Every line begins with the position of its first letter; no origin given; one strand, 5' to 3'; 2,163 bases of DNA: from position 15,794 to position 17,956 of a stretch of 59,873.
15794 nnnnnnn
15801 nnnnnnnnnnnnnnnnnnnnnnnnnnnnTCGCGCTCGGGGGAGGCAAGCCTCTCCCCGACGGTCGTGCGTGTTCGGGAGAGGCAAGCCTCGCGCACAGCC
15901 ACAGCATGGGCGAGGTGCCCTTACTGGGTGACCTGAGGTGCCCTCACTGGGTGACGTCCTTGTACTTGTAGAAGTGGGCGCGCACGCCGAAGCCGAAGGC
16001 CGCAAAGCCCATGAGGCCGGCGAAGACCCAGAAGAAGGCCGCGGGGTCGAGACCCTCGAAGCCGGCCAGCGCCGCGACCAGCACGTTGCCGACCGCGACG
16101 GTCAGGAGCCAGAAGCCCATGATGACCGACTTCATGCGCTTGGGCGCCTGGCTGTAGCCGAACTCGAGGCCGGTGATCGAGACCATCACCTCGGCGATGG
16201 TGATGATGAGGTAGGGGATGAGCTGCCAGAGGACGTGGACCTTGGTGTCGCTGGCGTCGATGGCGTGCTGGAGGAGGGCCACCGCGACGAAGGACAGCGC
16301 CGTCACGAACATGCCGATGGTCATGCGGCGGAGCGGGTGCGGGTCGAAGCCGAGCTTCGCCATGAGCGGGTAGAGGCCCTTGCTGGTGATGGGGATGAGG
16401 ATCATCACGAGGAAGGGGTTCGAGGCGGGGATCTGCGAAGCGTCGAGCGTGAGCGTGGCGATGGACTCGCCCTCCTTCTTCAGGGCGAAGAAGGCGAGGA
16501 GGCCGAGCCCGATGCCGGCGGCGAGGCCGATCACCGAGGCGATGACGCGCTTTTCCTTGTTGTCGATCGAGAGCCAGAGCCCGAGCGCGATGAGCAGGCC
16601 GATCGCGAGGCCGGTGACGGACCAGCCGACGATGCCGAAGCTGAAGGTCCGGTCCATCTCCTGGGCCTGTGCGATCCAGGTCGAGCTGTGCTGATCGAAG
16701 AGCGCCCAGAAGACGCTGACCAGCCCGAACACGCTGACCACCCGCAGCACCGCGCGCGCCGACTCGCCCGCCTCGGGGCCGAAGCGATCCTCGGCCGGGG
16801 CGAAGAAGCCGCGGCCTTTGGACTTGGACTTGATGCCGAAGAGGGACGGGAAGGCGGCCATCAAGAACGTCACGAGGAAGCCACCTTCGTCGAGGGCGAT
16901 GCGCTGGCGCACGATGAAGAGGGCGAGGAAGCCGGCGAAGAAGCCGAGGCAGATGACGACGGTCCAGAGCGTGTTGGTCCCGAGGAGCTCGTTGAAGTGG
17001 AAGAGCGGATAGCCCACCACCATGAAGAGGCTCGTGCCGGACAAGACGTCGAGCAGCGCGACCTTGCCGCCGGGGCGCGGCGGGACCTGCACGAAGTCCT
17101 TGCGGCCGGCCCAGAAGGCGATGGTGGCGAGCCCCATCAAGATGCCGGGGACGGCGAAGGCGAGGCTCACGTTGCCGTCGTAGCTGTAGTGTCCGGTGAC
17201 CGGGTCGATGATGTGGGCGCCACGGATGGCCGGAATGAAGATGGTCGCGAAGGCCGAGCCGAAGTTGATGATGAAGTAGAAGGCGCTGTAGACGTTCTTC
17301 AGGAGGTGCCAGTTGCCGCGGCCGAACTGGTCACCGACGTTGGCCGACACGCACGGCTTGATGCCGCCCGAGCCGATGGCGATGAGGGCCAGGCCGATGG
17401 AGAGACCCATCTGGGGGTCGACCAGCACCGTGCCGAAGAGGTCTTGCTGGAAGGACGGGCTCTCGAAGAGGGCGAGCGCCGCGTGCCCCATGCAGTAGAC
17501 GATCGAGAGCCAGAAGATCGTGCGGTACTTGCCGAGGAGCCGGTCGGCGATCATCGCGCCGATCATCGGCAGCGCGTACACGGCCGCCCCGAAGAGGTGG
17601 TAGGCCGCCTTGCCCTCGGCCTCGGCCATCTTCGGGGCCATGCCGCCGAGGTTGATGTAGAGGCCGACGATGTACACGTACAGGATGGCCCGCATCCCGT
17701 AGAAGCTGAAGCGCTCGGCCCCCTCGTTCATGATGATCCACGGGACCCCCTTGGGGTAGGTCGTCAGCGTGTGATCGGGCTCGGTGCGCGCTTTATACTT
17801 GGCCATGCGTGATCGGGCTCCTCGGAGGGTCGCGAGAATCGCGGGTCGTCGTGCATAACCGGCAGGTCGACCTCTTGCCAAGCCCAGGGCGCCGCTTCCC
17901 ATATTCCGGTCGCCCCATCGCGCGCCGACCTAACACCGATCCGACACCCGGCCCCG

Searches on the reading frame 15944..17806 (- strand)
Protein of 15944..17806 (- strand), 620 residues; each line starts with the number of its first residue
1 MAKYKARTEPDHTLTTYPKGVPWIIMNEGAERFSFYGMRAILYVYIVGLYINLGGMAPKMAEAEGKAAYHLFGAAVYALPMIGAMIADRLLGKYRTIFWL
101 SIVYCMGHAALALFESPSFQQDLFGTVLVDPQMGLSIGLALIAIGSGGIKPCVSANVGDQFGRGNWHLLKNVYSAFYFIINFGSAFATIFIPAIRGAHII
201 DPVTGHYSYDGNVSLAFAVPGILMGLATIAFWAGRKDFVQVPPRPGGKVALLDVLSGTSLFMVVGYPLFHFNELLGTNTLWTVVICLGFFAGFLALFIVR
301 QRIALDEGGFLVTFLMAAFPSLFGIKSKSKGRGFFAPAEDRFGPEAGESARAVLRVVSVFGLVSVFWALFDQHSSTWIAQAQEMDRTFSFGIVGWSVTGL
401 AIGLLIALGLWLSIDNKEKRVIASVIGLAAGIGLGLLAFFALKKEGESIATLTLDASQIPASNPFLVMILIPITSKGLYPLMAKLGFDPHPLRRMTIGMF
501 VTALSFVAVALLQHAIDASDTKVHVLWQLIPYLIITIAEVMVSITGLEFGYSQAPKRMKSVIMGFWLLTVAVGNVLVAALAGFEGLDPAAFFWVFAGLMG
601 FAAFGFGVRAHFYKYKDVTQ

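Call 56: search_protein_families(library=pfam, proteins=[window:15944-17806:-], max_evalue=0.001)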
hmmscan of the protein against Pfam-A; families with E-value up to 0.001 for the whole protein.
window:15944-17806:- (620 aa): 1 family
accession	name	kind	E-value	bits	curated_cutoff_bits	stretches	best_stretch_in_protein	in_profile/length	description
PF00854.27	PTR2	-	3.2e-71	240.7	27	3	94-244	1-131/392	POT family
